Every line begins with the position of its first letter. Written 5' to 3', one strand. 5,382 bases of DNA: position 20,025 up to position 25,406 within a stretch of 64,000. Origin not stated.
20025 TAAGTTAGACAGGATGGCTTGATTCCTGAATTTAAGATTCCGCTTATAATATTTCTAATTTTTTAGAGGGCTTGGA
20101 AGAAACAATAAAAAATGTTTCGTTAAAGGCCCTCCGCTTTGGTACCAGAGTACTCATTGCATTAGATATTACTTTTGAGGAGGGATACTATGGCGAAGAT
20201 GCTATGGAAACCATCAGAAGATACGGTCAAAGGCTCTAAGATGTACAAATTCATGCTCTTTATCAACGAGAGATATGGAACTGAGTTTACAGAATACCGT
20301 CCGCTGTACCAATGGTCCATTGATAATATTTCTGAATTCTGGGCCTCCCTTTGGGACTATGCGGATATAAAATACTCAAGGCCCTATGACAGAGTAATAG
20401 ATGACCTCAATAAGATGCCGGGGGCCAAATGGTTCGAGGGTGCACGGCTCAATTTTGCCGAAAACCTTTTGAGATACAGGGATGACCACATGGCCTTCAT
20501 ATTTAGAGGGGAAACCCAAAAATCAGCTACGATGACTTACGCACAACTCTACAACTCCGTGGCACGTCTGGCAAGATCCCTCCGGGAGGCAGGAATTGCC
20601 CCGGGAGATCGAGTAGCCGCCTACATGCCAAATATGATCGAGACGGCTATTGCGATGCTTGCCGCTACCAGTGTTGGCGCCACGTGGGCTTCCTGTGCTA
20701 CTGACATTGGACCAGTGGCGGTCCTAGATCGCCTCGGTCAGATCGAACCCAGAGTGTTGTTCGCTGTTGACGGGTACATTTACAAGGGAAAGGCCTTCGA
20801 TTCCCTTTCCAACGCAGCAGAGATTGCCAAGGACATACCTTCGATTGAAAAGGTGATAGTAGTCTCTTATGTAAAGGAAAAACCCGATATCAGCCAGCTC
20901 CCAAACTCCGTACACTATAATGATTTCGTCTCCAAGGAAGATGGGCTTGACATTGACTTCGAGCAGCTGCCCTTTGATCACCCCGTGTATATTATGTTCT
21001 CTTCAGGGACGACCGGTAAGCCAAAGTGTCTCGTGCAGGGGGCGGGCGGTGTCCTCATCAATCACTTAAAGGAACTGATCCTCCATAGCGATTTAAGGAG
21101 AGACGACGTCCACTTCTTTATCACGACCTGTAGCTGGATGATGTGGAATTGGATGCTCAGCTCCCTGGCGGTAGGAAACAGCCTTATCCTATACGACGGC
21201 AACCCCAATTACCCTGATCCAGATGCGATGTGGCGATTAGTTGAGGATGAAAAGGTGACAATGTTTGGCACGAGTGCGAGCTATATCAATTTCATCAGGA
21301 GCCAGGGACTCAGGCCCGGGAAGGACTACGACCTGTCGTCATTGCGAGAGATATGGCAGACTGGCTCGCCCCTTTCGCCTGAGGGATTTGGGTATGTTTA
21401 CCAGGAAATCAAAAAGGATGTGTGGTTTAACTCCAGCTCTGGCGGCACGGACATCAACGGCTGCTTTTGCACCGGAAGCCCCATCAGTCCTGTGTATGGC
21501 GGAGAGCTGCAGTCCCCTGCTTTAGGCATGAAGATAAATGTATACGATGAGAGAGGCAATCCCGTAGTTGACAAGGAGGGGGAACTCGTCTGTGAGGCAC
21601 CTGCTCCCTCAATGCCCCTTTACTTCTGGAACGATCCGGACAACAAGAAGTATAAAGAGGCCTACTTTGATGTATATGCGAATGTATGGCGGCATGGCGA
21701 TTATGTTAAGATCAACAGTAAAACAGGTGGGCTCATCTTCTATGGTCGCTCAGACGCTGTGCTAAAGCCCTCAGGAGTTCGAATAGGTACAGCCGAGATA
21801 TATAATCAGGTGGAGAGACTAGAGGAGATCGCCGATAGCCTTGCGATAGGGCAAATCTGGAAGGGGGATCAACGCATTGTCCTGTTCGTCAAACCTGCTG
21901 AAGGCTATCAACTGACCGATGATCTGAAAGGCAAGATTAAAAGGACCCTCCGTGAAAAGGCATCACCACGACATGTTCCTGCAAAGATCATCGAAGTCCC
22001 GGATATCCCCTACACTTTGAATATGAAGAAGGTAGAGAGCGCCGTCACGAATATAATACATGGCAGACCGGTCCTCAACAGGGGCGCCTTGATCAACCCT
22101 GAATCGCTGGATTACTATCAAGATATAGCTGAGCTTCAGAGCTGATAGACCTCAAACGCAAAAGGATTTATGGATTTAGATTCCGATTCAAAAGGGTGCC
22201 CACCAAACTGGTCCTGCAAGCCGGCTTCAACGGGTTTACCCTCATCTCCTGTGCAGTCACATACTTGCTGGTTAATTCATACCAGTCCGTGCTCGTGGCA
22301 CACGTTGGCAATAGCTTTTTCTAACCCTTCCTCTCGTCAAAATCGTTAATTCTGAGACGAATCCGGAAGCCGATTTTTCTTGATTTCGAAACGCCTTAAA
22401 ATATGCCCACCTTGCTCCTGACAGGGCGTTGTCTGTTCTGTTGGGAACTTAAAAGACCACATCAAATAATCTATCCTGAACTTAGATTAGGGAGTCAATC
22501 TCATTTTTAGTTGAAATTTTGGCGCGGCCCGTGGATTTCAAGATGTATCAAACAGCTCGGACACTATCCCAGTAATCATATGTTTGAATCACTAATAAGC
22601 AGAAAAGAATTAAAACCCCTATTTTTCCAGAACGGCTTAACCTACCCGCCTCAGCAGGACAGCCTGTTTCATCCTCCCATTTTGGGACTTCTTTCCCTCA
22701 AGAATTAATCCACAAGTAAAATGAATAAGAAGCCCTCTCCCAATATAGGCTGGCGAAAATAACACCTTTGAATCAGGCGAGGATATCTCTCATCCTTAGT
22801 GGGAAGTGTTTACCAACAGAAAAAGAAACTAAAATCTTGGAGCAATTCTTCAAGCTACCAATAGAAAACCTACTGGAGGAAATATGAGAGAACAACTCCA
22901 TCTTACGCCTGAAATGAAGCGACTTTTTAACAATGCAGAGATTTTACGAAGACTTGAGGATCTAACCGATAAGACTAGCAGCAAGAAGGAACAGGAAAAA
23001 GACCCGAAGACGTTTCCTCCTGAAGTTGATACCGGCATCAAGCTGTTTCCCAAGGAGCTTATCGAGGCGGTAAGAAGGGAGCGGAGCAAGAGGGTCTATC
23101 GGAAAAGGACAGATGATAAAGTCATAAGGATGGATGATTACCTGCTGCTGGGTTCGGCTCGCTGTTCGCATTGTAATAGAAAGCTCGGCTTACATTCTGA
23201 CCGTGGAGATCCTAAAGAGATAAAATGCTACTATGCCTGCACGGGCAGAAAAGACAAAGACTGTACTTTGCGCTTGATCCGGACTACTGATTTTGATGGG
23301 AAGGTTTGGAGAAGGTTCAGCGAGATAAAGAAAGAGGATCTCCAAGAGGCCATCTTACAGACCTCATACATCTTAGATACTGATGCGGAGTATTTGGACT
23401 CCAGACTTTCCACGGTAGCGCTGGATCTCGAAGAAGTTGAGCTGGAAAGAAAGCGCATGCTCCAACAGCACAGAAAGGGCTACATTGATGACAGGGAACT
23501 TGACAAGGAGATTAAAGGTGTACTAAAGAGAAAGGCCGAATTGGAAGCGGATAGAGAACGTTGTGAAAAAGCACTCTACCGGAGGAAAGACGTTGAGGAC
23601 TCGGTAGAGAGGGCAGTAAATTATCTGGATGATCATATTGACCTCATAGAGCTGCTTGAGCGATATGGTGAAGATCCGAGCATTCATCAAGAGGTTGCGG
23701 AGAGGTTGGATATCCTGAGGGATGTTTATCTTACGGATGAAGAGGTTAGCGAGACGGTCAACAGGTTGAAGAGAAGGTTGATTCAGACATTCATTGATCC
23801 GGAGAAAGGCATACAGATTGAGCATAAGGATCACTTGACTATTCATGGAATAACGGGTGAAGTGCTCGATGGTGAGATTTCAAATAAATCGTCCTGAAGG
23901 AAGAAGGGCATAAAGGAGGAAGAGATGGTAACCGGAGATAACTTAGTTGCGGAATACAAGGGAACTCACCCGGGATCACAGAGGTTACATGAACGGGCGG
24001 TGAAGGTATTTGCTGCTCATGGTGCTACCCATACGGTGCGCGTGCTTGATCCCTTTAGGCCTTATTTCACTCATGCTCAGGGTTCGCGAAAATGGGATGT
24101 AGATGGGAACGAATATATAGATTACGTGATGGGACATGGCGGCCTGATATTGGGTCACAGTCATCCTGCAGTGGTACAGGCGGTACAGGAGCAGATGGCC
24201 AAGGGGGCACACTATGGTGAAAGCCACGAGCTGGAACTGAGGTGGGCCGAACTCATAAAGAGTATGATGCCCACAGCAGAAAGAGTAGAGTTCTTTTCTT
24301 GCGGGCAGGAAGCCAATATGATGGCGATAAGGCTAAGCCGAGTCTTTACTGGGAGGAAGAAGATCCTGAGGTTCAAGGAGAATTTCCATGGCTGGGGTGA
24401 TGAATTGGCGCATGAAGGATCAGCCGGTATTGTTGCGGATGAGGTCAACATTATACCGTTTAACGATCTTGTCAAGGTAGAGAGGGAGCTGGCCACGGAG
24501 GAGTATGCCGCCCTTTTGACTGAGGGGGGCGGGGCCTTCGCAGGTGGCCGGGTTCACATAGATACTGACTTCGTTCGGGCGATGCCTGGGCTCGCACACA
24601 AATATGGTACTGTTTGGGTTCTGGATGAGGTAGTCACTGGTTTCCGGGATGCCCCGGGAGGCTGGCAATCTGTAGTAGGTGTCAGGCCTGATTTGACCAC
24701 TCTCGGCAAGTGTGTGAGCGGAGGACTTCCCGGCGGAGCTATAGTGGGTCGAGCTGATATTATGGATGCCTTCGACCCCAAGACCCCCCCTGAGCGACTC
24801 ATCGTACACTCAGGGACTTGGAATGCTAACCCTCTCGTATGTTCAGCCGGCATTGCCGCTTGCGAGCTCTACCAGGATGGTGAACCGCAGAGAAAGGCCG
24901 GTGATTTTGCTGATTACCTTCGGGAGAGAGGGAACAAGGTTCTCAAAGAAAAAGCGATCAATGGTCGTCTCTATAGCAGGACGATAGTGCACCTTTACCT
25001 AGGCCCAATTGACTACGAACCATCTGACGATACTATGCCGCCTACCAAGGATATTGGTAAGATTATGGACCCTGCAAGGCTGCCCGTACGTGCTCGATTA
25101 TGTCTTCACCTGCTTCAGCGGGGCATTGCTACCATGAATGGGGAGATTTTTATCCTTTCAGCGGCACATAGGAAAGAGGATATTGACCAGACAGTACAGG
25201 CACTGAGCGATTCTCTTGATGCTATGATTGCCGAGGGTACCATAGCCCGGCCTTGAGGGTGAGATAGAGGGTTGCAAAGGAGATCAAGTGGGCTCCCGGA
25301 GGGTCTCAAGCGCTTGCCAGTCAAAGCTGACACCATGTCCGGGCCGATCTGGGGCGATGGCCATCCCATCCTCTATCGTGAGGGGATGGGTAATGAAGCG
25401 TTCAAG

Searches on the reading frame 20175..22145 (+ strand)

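Call 54: search_protein_families(library=pfam, proteins=[window:20175-22145:+], max_evalue=0.00001)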
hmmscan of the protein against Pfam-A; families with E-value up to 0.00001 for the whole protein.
window:20175-22145:+ (656 aa): 2 families
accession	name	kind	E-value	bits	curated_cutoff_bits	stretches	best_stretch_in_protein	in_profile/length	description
PF00501.34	AMP-binding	-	1.3e-48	166.2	29.9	1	98-476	5-377/384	AMP-binding enzyme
PF16177.11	ACAS_N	-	5.7e-15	55.3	27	1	41-97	1-54/55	Acetyl-coenzyme A synthetase N-terminus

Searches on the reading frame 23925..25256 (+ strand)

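Call 54: search_protein_families(library=pfam, proteins=[window:23925-25256:+], max_evalue=0.00001)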
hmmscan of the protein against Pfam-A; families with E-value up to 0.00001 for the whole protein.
window:23925-25256:+ (443 aa): 1 family
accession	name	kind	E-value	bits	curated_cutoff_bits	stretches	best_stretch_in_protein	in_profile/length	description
PF00202.27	Aminotran_3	-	3e-48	164.9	30.5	1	48-342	13-332/403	Aminotransferase class-III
